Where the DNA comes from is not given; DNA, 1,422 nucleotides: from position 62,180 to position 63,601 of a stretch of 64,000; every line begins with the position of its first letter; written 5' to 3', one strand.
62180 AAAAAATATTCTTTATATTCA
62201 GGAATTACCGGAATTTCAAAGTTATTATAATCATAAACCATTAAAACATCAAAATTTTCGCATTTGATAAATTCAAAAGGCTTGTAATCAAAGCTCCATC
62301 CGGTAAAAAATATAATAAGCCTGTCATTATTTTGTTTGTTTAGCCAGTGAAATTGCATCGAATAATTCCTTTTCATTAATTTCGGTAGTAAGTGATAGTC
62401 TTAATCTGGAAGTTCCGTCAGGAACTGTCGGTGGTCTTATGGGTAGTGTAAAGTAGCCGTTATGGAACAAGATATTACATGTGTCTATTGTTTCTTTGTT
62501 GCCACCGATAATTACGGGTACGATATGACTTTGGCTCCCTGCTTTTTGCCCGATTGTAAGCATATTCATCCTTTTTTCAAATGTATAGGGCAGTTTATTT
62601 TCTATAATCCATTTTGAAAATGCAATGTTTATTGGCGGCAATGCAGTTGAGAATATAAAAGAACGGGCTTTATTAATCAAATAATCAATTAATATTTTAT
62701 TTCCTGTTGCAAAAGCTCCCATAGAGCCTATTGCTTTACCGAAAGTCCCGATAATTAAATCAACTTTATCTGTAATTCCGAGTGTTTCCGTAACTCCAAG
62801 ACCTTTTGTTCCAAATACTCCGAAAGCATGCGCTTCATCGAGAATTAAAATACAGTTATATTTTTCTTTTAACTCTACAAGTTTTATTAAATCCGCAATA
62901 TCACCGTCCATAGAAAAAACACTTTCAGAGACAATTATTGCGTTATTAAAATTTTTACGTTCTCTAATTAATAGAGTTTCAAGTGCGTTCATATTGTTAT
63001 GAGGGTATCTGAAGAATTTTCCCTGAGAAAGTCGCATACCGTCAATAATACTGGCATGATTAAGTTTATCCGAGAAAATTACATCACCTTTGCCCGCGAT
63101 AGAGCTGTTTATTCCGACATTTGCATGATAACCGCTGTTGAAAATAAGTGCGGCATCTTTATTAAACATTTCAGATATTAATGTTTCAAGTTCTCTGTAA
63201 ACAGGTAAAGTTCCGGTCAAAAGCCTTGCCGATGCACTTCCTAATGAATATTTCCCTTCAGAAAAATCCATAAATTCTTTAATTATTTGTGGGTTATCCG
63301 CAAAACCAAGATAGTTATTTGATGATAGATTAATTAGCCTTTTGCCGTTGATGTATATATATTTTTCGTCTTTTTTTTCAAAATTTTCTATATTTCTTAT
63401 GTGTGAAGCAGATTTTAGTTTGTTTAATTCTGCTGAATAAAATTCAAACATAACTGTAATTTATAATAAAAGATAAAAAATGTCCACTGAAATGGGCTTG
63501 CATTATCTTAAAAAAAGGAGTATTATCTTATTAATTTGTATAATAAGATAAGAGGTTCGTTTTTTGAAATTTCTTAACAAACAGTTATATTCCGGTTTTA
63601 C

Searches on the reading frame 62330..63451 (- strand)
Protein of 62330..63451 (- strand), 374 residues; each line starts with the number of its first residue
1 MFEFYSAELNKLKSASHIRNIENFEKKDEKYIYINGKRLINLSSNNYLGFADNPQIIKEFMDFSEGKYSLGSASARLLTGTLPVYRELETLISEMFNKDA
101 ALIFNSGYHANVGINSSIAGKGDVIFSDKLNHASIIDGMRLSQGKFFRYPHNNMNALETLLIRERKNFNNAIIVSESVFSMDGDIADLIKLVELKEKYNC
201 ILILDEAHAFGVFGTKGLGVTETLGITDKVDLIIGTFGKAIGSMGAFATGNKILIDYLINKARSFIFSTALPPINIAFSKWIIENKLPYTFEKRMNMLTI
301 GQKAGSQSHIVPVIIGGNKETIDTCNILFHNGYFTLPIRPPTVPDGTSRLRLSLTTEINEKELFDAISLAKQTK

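Call 79: search_protein_families(library=pfam, proteins=[window:62330-63451:-], max_evalue=0.001)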
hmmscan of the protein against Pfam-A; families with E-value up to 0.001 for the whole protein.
window:62330-63451:- (374 aa): 1 family
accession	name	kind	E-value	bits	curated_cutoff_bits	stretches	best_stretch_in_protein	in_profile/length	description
PF00155.27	Aminotran_1_2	-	4.2e-47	161.5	19.7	1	38-366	2-360/361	Aminotransferase class I and II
